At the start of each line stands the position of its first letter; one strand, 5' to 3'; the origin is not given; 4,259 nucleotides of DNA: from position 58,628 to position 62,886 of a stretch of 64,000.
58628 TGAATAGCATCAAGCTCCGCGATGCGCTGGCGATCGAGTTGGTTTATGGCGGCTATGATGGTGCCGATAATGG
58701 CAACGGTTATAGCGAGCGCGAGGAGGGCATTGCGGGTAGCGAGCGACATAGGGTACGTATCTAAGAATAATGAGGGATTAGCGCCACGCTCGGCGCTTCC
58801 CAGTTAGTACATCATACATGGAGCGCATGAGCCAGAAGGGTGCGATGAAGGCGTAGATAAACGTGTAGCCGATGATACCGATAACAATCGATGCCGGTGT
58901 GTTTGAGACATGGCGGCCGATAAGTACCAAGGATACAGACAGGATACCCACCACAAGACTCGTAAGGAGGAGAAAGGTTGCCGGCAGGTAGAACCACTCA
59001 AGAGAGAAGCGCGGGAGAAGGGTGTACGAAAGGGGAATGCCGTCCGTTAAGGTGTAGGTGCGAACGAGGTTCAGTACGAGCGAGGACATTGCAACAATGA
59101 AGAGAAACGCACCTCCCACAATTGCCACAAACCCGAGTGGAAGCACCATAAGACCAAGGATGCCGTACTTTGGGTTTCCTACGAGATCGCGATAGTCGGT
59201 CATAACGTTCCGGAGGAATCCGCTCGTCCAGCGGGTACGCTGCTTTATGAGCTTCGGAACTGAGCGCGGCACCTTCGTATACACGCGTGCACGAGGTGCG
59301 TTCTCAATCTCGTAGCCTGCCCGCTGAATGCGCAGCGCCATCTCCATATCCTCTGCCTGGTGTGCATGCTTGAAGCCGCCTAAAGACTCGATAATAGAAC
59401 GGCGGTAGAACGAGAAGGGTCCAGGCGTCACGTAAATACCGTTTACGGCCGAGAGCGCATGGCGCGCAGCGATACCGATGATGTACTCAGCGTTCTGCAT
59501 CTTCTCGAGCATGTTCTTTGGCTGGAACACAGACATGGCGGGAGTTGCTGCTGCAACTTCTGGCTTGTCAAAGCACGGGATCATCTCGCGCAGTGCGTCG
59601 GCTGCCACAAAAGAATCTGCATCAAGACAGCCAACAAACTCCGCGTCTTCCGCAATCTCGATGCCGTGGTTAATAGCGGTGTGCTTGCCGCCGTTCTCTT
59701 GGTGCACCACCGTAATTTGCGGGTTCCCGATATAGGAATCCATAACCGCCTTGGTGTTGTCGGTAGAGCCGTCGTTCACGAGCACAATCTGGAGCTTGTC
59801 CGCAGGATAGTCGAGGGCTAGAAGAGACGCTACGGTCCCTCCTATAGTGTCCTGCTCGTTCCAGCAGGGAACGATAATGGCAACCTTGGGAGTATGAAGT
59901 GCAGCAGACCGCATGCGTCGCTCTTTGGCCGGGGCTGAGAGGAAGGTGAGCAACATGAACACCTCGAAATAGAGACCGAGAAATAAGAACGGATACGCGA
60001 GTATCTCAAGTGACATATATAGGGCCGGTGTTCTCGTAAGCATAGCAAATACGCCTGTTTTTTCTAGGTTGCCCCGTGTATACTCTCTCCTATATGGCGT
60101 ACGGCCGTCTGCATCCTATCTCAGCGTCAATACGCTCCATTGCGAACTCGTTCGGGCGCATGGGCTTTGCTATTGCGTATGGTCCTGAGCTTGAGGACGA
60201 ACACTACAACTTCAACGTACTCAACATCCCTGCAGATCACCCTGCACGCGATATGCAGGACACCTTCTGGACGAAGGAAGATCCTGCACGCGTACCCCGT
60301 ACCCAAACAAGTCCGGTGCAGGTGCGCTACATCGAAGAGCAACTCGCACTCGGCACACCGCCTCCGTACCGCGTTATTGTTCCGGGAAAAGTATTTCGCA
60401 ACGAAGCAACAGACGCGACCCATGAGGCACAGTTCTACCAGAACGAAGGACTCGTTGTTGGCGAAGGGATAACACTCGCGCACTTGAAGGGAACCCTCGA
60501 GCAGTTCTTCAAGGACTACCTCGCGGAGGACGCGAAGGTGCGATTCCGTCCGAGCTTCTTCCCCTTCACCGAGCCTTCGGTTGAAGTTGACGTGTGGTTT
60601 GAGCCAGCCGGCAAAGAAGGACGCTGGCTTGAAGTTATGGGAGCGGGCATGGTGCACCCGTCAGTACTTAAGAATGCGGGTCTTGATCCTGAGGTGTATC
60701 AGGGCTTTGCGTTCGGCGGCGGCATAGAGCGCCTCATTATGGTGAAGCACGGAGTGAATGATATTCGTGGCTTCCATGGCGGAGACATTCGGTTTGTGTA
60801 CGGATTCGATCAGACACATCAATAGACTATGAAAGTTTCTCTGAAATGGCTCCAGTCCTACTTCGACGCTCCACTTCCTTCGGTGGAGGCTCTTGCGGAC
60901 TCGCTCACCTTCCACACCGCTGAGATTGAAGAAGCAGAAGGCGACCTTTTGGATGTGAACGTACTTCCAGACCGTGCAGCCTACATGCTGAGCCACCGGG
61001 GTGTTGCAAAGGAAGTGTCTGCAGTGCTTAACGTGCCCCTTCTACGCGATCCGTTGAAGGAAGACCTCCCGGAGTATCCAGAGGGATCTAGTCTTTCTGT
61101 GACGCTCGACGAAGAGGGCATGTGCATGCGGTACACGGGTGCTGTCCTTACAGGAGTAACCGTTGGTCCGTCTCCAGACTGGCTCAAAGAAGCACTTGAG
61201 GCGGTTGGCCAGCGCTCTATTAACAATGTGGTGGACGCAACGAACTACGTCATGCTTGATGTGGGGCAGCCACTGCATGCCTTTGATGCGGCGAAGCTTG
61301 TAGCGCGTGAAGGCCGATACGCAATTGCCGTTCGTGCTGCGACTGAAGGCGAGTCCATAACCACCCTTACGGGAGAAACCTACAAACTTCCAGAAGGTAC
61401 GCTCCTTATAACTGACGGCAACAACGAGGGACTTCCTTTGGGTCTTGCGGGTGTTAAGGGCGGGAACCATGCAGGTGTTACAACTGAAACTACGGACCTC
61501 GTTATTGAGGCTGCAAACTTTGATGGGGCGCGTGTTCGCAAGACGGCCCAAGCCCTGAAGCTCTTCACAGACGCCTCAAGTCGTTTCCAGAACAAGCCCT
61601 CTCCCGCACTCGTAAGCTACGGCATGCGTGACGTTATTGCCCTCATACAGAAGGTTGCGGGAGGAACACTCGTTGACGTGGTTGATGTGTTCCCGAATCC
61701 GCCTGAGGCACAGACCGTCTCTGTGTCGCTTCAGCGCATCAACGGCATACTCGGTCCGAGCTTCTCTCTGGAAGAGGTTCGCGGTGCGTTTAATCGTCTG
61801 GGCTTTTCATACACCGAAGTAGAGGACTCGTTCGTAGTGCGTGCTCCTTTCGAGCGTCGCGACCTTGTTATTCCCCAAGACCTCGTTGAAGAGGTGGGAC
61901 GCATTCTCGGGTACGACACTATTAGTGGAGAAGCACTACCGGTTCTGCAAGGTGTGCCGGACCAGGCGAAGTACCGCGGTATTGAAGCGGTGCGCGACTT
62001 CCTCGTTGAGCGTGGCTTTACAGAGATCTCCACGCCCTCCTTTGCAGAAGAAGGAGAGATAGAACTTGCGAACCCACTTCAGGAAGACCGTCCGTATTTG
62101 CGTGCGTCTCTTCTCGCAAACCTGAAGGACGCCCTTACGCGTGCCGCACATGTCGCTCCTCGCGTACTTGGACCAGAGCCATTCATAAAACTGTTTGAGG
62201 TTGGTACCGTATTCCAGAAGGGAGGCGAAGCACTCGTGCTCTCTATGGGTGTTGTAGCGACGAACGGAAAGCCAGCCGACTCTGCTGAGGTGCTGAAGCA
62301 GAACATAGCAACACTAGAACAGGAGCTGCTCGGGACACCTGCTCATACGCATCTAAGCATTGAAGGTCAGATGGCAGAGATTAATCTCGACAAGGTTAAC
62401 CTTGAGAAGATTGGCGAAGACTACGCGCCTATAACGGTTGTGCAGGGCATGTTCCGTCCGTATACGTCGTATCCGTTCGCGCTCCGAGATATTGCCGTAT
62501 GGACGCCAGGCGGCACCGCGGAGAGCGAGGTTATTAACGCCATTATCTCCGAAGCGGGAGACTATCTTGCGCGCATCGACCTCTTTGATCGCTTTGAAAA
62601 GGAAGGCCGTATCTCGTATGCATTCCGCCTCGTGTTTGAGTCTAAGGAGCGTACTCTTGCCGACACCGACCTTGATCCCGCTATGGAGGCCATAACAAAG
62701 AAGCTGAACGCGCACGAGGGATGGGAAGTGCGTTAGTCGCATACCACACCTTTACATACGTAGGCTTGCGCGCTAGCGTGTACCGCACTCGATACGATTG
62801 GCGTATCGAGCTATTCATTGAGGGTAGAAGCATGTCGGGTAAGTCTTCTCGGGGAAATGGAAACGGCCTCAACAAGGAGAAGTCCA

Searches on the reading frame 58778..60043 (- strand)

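Call 35: search_protein_families(library=pfam, proteins=[window:58778-60043:-])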
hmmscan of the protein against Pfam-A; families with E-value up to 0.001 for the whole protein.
window:58778-60043:- (421 aa): 6 families
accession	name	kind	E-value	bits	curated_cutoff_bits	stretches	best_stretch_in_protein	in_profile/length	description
PF13641.12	Glyco_tranf_2_3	-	4.8e-30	105.7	27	1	52-274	1-229/230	Glycosyltransferase like family 2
PF00535.33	Glycos_transf_2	-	1.2e-29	103.8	23.3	1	56-221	2-167/168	Glycosyl transferase family 2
PF13632.12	Glyco_trans_2_3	-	1.4e-26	94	27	1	138-365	3-194/198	Glycosyl transferase family group 2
PF13506.12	Glyco_transf_21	-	7.6e-13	48.7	21.7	1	120-273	18-173/174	Glycosyl transferase family 21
PF10111.15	Glyco_tranf_2_2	-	1.6e-06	28.3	27.3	1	56-255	2-215/276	Glycosyltransferase like family 2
PF03142.21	Chitin_synth_2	-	2.7e-06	26.7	27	0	134-215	202-286/527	Chitin synthase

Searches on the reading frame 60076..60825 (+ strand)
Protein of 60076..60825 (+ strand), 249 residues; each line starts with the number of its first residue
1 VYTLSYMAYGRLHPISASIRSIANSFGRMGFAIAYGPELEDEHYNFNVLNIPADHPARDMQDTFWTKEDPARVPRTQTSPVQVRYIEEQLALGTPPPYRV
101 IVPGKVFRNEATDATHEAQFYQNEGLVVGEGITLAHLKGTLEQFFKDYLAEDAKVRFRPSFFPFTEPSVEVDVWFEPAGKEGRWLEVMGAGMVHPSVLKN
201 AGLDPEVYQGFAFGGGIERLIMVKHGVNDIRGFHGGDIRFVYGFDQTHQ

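Call 35: search_protein_families(library=pfam, proteins=[window:60076-60825:+])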
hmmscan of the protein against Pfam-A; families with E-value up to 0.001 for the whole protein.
window:60076-60825:+ (249 aa): 1 family
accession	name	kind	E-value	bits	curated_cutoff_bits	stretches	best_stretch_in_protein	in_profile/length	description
PF01409.25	tRNA-synt_2d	-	1e-86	290.9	19.8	1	7-242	11-244/246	tRNA synthetases class II core domain (F)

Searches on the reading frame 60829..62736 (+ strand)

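Call 35: search_protein_families(library=pfam, proteins=[window:60829-62736:+])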
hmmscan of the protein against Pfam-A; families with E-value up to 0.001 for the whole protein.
window:60829-62736:+ (635 aa): 4 families
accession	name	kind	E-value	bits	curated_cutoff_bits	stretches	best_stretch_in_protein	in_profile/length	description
PF03483.22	B3_4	-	1.4e-54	184.7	29.3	1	99-278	2-174/174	B3/4 domain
PF03147.19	FDX-ACB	-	3.4e-16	59.9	31.1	1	547-635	2-94/94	Ferredoxin-fold anticodon binding domain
PF03484.21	B5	-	5.5e-15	55.8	28.6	1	297-362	1-67/67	tRNA synthetase B5 domain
PF17759.6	tRNA_synthFbeta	-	2.4e-08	34.1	22.4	1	378-465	15-109/214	Phenylalanyl tRNA synthetase beta chain CLM domain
